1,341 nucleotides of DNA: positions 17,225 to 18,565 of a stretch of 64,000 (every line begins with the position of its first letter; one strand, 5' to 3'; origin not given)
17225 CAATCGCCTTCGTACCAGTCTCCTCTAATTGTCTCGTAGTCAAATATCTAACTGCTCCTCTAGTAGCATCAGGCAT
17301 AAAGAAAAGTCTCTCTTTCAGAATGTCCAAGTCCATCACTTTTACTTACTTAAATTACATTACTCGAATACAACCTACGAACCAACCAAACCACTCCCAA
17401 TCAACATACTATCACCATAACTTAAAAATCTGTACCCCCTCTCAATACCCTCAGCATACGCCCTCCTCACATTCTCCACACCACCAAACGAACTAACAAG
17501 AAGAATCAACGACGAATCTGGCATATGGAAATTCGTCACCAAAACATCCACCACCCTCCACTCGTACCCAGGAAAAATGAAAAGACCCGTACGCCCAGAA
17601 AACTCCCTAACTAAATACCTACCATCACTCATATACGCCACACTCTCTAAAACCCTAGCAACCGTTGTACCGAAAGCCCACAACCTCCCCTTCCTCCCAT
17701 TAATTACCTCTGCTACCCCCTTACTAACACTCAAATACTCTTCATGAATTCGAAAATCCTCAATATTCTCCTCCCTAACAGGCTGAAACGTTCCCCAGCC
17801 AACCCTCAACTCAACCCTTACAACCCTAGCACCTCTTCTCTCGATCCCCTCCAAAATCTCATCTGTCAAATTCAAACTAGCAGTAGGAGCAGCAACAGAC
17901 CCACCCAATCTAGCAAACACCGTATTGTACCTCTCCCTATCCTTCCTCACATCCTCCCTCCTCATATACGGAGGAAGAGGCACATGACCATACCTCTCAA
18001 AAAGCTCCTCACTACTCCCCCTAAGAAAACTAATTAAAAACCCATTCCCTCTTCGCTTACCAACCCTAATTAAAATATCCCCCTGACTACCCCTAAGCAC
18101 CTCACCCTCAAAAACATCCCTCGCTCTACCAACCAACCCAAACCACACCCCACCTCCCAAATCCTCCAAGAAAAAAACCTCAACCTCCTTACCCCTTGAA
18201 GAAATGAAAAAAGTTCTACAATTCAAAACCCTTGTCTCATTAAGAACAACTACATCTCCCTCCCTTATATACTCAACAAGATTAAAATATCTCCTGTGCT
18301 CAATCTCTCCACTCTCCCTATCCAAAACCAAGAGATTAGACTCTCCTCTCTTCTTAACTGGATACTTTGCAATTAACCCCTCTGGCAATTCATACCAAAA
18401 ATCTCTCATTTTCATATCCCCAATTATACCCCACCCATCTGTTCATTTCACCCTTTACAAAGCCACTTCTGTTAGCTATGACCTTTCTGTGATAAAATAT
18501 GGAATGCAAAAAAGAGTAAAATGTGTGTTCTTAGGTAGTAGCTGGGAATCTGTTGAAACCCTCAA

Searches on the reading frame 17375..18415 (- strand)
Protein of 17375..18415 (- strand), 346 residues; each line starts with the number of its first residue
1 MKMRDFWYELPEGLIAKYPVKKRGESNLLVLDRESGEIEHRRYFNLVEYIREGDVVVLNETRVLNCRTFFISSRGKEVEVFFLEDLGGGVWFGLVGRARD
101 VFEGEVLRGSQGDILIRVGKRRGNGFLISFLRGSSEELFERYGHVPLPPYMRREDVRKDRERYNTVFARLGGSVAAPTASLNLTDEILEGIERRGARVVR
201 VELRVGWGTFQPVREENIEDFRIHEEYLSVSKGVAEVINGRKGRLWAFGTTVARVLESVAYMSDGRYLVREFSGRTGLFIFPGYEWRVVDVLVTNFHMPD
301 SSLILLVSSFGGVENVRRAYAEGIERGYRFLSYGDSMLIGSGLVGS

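Call 78: search_protein_families(library=pfam, proteins=[window:17375-18415:-], max_evalue=0.001)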
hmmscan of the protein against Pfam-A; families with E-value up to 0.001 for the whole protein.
window:17375-18415:- (346 aa): 1 family
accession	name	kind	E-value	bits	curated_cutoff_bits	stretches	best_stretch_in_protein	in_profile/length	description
PF02547.20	Queuosine_synth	-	5.5e-101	338.4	25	1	4-339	2-322/322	Queuosine biosynthesis protein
